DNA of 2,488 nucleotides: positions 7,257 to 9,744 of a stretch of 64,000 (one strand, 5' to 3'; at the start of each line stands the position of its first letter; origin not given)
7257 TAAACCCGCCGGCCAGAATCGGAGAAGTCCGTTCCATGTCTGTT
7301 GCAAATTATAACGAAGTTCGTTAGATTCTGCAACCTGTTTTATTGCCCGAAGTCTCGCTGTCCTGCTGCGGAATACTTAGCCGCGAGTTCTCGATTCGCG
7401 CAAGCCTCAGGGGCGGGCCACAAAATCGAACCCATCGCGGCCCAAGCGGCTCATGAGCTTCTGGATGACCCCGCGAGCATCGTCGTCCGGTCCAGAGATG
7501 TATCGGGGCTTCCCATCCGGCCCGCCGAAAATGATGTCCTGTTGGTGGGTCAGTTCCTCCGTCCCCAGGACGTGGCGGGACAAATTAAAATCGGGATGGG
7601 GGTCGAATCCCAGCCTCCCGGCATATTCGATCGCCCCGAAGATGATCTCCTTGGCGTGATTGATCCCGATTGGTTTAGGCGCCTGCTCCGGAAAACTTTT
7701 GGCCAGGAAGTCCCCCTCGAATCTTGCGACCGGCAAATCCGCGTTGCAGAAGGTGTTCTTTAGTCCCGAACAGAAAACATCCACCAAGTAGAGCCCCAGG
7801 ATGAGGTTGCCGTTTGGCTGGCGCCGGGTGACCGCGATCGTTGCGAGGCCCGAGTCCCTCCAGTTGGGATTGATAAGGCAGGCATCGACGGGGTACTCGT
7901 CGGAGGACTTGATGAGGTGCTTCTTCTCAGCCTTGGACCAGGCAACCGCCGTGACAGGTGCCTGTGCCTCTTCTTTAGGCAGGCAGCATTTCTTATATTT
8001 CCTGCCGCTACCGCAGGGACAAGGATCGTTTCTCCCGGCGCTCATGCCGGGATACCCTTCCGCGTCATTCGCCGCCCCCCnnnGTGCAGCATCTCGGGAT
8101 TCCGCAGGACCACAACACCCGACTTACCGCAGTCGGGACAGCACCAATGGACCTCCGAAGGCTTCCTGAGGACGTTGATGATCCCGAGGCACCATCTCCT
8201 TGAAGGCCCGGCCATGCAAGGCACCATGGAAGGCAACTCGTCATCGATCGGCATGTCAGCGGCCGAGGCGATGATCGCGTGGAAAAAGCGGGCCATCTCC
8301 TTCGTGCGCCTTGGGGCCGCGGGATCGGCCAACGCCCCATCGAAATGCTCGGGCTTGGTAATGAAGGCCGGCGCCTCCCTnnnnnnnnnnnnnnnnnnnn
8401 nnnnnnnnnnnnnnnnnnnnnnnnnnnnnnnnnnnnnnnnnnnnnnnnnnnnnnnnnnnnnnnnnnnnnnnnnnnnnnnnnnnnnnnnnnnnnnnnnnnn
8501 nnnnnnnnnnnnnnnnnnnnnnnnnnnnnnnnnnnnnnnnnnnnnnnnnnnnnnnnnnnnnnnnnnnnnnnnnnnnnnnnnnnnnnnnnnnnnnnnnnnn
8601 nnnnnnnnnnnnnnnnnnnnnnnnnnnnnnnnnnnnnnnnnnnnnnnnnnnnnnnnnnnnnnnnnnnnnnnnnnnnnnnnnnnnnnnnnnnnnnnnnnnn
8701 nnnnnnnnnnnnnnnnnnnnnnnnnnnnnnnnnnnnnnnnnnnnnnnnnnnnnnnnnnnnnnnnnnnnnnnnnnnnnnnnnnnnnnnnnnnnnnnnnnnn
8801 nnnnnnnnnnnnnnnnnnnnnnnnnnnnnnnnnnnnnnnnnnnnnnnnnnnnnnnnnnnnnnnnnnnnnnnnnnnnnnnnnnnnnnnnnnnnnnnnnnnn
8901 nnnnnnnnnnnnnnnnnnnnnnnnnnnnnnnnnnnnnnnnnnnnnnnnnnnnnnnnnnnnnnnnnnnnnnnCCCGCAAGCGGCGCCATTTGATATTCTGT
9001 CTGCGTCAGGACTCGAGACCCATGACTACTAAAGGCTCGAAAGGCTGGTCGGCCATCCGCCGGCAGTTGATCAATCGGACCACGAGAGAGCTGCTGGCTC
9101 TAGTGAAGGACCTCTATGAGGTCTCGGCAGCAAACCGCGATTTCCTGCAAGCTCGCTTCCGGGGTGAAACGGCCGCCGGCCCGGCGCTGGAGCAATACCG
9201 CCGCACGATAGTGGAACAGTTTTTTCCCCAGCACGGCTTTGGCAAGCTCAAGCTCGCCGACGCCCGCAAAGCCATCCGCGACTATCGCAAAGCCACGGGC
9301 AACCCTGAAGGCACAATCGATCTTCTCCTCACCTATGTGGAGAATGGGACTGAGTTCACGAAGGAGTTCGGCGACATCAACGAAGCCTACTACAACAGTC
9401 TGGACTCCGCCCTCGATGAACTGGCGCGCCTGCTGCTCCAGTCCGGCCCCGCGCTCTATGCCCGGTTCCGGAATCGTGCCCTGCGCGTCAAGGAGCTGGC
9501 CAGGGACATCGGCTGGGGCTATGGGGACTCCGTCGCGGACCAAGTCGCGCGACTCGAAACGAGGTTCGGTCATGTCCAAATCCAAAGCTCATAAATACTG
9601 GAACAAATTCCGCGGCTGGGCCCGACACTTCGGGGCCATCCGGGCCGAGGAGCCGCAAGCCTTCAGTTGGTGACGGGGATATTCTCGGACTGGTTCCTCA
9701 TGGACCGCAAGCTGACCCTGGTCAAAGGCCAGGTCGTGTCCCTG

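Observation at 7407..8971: Uncharacterised two-gene module (HTH/zinc-ribbon protein plus SEC-C-motif protein) co-oriented directly upstream of AbiE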

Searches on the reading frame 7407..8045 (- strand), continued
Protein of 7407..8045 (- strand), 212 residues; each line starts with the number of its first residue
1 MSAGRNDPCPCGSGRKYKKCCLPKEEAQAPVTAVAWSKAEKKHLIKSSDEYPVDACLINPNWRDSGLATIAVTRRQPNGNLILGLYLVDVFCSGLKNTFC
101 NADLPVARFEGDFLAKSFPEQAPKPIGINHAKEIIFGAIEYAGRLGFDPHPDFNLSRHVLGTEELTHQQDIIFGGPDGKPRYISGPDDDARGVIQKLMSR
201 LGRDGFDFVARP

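Call 62: find_related_loci(query=A2, collection=genome_contigs, flank=6000)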
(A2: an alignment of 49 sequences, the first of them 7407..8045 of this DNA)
Query A2 (212 aa) in genome_contigs; peptide patterns used: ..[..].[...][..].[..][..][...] (x = any residue, [..] = any of these).
62 stretches matched a pattern; 45 encode a relative of the query (tblastn E <= 1e-3); 45 distinct loci.
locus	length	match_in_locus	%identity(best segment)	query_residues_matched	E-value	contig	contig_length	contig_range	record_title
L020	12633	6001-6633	91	1-211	1e-130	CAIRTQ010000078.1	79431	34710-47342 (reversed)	MAG: uncultured Elusimicrobia bacterium isolate MJ-2014_bin-0981 genome assembly, contig: bin-0981:078/158, whole genome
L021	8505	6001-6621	57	3-209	4e-87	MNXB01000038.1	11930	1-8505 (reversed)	MAG: Elusimicrobia bacterium CG1_02_37_114 cg_0.2_sub10_scaffold_1056_c, whole genome shotgun sequence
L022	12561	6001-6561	53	25-209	1e-67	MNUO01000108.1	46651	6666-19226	MAG: Candidatus Desantisbacteria bacterium CG1_02_38_46 cg1_0.2_scaffold_4184_c, whole genome shotgun sequence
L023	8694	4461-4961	45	45-211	9e-50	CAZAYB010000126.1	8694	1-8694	MAG TPA_asm: uncultured Pirellulales bacterium isolate binchicken_co15_41 genome assembly, contig: NODE_6521_length_8694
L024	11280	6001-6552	41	26-209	3e-49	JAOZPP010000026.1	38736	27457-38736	MAG: bacterium isolate GMC4.metabat2.244 GMC4_572_length_38736_cov_21.532018, whole genome shotgun sequence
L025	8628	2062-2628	43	24-211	3e-49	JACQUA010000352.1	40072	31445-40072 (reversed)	MAG: Chloroflexi bacterium isolate NC_groundwater_1425_Ag_S-0.65um_59_63 S_p65_S5_coassembly_k141_4520217, whole genome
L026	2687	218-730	48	39-210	4e-49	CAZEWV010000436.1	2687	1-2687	MAG TPA_asm: uncultured Eubacteriales bacterium isolate SRP128015_co2_61 genome assembly, contig: NODE_53912_length_2687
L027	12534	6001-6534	43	27-209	1e-48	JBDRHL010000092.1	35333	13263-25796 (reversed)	MAG: Planctomycetota bacterium isolate MEGAHIT-group-1.515 k141_13477561, whole genome shotgun sequence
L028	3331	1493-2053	41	15-209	9e-48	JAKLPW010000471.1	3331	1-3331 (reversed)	MAG: Anaerolineae bacterium isolate bin N2.130 k141_487337, whole genome shotgun sequence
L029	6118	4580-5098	43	35-209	3e-47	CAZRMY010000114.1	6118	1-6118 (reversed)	MAG TPA_asm: uncultured Thermoplasmatales archaeon isolate SRP332253_co2_79 genome assembly, contig: NODE_13930_length_6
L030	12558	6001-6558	39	24-211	3e-47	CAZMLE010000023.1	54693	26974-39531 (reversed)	MAG TPA_asm: uncultured Pirellulales bacterium isolate binchicken_co103_323 genome assembly, contig: NODE_412_length_546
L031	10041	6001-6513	48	39-210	2e-47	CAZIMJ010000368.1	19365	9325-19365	MAG TPA_asm: uncultured Eubacteriales bacterium isolate SRP185410_co1_364 genome assembly, contig: k141_2104653, whole g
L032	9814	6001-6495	44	42-207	6e-47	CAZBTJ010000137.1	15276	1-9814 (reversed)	MAG TPA_asm: uncultured Pirellulales bacterium isolate SRP191223_co1_250 genome assembly, contig: NODE_4005_length_15276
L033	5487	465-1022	41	24-209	8e-46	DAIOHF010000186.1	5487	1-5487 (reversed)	MAG TPA_asm: Sedimentisphaerales bacterium isolate CTOTU29512 NODE_8084_length_5487_cov_12.113586, whole genome shotgun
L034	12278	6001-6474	46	52-209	9e-46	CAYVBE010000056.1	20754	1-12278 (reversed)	MAG TPA_asm: uncultured candidatus Brocadiaceae bacterium isolate SRP141376_co1_238 genome assembly, contig: NODE_5494_l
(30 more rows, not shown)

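Call 63: find_related_loci(query=A2, collection=viral_contigs, flank=6000)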
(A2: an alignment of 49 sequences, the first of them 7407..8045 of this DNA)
Query A2 (212 aa) in viral_contigs; peptide patterns used: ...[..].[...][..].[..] (x = any residue, [..] = any of these).
1 stretches matched a pattern, but none encodes a relative of the query by tblastn (E <= 1e-3).

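Call 73: search_protein_families(library=pfam, alignment_id=A3, max_evalue=0.001)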
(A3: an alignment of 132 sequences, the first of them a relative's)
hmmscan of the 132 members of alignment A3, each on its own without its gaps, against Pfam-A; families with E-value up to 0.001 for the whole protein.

A. member 1, L046:5929-8448:+ (839 aa): 10 families
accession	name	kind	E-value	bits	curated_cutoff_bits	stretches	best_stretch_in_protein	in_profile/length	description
PF22007.2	DUF6930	-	3.5e-12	47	27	1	228-351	3-123/123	Domain of unknown function (DUF6930)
PF23988.1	DUF7309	-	4.4e-07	29.9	27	1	379-494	6-123/170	Domain of unknown function (DUF7309)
PF07719.23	TPR_2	-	2.7e-05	24.4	27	1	686-718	2-34/34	Tetratricopeptide repeat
PF04184.18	ST7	-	3.5e-05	23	24.3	1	595-653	158-218/533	ST7 protein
PF13176.12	TPR_7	-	0.00011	22.5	27.9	1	687-719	1-33/36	Tetratricopeptide repeat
PF13414.12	TPR_11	-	0.0002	21.4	26.8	0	698-718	7-27/42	TPR repeat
PF14559.12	TPR_19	-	0.00036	21.2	25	0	699-748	5-53/68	Tetratricopeptide repeat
PF13428.12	TPR_14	-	0.00044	21.1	23.5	1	686-719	2-35/44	Tetratricopeptide repeat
PF00515.34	TPR_1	-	0.00081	19.5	27.8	0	686-718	2-34/34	Tetratricopeptide repeat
PF13181.12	TPR_8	-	0.00096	19.6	25.7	0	686-718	2-34/34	Tetratricopeptide repeat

B. families by the number of members that match (of 132 scanned): 128 families (the first 25 are shown)
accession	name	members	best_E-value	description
PF02786.22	CPSase_L_D2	2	1.4e-80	Carbamoyl-phosphate synthase L chain, ATP binding domain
PF02775.26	TPP_enzyme_C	2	1.5e-55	Thiamine pyrophosphate enzyme, C-terminal TPP binding domain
PF00205.28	TPP_enzyme_M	2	8.4e-53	Thiamine pyrophosphate enzyme, central domain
PF00289.28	Biotin_carb_N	2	8.6e-45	Biotin carboxylase, N-terminal domain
PF11535.13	Calci_bind_CcbP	2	1.5e-40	Calcium binding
PF02785.25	Biotin_carb_C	2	4.9e-40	Biotin carboxylase C-terminal domain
PF06050.19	HGD-D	2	1.4e-35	2-hydroxyglutaryl-CoA dehydratase, D-component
PF00364.28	Biotin_lipoyl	2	3e-19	Biotin-requiring enzyme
PF07478.18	Dala_Dala_lig_C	2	4.2e-14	D-ala D-ala ligase C-terminus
PF04851.21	ResIII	2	6.9e-14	Type III restriction enzyme, res subunit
PF14384.12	BrnA_antitoxin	2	7.8e-12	BrnA antitoxin of type II toxin-antitoxin system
PF02222.28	ATP-grasp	2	3.1e-08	ATP-grasp domain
PF12441.14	CopG_antitoxin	2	6.8e-08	CopG antitoxin of type II toxin-antitoxin system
PF00270.35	DEAD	2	4e-07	DEAD/DEAH box helicase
PF04434.22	SWIM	2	1.4e-06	SWIM zinc finger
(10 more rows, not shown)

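Call 105: search_protein_families(library=padloc, alignment_id=A3, max_evalue=0.00001)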
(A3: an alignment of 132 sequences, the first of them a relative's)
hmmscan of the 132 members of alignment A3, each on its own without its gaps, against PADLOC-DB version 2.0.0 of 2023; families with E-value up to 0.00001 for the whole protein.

A. member 1, L046:5929-8448:+ (839 aa): 0 families

B. families by the number of members that match (of 132 scanned): 64 families (the first 25 are shown)
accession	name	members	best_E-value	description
PDLC00633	ZorD1|ZorD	1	1.4e-142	"SWI2/SNF2 helicase, Mrr-like nuclease"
PDLC03650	REase_III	1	3.9e-134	Type III restriction enzyme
PDLC02842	DpdE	1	8.8e-134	DpdE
PDLC00632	ZorD1|ZorD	1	8.4e-114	"SWI2/SNF2 helicase, Mrr-like nuclease"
PDLC00631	ZorD1|ZorD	1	2.7e-112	"SWI2/SNF2 helicase, Mrr-like nuclease"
PDLC02849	DpdE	1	2.6e-109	DpdE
PDLC00634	ZorD1|ZorD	1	7.6e-108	"SWI2/SNF2 helicase, Mrr-like nuclease"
PDLC00629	ZorD1|ZorD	1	8.7e-107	"SWI2/SNF2 helicase, Mrr-like nuclease"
PDLC02845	DpdE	1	9.5e-105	DpdE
PDLC02850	DpdE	1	2.4e-103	DpdE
PDLC02851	DpdE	1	4.7e-88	DpdE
PDLC00627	ZorD1|ZorD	1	1.5e-81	"SWI2/SNF2 helicase, Mrr-like nuclease"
PDLC00628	ZorD1|ZorD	1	1.8e-80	"SWI2/SNF2 helicase, Mrr-like nuclease"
PDLC02854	DpdE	1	9e-75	DpdE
PDLC02848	DpdE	1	1.8e-70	DpdE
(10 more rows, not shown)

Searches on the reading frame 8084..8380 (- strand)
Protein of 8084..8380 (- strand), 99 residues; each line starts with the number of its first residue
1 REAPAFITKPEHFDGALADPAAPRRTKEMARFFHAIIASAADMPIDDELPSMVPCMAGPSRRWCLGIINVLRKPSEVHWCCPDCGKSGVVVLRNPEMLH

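Call 109: search_solved_structures(query=A5, max_evalue=10, show_alignments=2)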
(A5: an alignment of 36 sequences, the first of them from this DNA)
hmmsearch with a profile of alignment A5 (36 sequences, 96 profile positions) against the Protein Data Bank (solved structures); distinct sequences matched with E-value up to 10: 9.
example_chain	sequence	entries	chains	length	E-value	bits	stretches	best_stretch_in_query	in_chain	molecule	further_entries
7z5a_A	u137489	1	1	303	0.043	17.3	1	40-87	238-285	Endonuclease 8-like 3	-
8b9n_A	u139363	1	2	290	0.081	16.4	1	40-87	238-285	Endonuclease 8-like 3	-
2bx9_A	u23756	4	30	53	0.17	15.4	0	75-90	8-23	TRYPTOPHAN RNA-BINDING ATTENUATOR PROTEIN-INHIBITORY PROTEIN | Anti-TRAP regulator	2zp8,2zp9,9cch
5wlf_A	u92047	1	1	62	0.26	14.7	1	59-84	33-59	Protein partner of snf, isoform A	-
5wle_A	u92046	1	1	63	0.3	14.5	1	59-84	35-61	Protein partner of snf, isoform A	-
8g01_B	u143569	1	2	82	0.75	13.3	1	26-58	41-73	GPE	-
2l5u_A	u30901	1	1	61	0.87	13.1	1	70-87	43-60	Chromodomain-helicase-DNA-binding protein 4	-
9r1n_A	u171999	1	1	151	1.8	12.1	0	8-38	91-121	sc-apCC-4-DPH-2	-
3w0f_A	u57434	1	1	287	4.6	10.8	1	41-85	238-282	Endonuclease 8-like 3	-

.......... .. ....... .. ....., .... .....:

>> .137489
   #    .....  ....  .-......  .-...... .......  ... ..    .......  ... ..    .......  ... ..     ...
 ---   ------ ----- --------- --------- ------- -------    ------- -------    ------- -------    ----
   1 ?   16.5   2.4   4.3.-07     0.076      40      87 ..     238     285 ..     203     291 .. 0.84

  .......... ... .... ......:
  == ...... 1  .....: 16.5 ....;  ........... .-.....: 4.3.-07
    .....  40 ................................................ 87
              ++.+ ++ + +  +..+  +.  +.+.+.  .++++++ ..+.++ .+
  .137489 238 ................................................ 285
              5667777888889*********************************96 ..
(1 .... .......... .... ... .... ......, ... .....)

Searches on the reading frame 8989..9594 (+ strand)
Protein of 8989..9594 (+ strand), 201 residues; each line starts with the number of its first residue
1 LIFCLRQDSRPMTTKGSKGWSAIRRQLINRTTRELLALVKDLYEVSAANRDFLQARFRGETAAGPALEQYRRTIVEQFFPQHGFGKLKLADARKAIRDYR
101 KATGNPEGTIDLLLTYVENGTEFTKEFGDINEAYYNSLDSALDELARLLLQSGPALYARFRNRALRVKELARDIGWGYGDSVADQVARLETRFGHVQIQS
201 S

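Call 3: search_protein_families(library=pfam, proteins=[window:8989-9594:+], max_evalue=1)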
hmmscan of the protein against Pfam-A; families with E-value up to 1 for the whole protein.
window:8989-9594:+ (201 aa): 3 families
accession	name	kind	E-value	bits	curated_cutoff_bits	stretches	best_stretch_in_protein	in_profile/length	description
PF17241.8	Retrotran_gag_4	-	0.034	14.4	23.5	1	112-151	42-81/154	Ty5 Gag N-terminal region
PF13286.11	HD_assoc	-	0.15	13.1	22.2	0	24-77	24-76/91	Phosphohydrolase-associated domain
PF19652.4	DUF6155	-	0.26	11.5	27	1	72-176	53-156/170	Family of unknown function (DUF6155)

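Call 4: search_protein_families(library=ncbifam, proteins=[window:8989-9594:+], max_evalue=1)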
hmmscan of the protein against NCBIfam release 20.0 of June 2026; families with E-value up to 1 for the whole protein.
window:8989-9594:+ (201 aa): 0 families

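Call 5: search_protein_families(library=padloc, proteins=[window:8989-9594:+], max_evalue=1)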
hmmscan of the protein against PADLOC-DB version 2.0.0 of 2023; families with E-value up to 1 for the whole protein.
window:8989-9594:+ (201 aa): 0 families

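Call 41: search_protein_families(library=phrogs, proteins=[window:8989-9594:+], max_evalue=0.1)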
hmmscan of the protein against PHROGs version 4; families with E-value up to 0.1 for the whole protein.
window:8989-9594:+ (201 aa): 0 families

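Call 97: find_homologous_proteins(query=window:8989-9594:+)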
Query window:8989-9594:+ (201 aa): 1247 proteins with E <= 0.001 among 1756 candidates; the best 120 are listed.
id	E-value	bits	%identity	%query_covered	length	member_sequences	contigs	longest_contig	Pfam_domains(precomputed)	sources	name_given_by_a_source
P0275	3.1e-119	414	100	95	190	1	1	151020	-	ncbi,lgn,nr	ncbi:MAG: hypothetical protein NTY77_13745 [Elusimicrobia bacterium]|nr:hypothetical protein [Elusim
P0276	6.5e-102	357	88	95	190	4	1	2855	-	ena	-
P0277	4.9e-76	273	73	88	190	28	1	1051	-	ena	-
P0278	4.9e-75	270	73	88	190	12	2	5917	-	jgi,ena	jgi:hypothetical protein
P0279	4.7e-74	266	72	88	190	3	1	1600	-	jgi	jgi:hypothetical protein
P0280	6.2e-73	263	68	91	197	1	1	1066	-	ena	-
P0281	2.1e-72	261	70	88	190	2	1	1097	-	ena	-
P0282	2.4e-72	261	65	93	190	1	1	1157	-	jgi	jgi:hypothetical protein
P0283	3.4e-72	260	67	91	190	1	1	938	-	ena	-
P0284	1.2e-71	259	66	91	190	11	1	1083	-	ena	-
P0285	3.0e-71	257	70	89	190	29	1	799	-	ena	-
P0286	1.2e-70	255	66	91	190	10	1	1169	-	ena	-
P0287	1.7e-70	255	65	93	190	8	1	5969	-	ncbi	-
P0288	1.7e-70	255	66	91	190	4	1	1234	-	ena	-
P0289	1.7e-70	255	66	91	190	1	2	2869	-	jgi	-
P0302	4.9e-68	247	64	90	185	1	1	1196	PF19652.5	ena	-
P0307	1.4e-67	245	63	90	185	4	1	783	PF19652.5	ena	-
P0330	1.2e-66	242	64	90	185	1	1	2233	PF19652.5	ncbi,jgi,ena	-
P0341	2.9e-66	241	64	90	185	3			PF19652.5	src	-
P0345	3.8e-66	241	64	90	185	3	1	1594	PF19652.5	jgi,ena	-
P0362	8.6e-66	239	64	90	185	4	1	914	PF19652.5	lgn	-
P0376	1.4e-65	239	63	89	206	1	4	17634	PF19652.5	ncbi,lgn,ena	-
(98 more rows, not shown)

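Call 110: search_solved_structures(query=window:8989-9594:+, max_evalue=10)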
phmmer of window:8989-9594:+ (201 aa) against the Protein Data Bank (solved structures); distinct sequences matched with E-value up to 10: 2.
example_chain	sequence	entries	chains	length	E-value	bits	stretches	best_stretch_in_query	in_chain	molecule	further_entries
9k83_A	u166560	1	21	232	0.28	14.3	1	103-152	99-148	Fiber-n6-Zn1-HEHE-43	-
7r3a_A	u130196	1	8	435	1.8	11.7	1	105-157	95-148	S-inosyl-L-homocysteine hydrolase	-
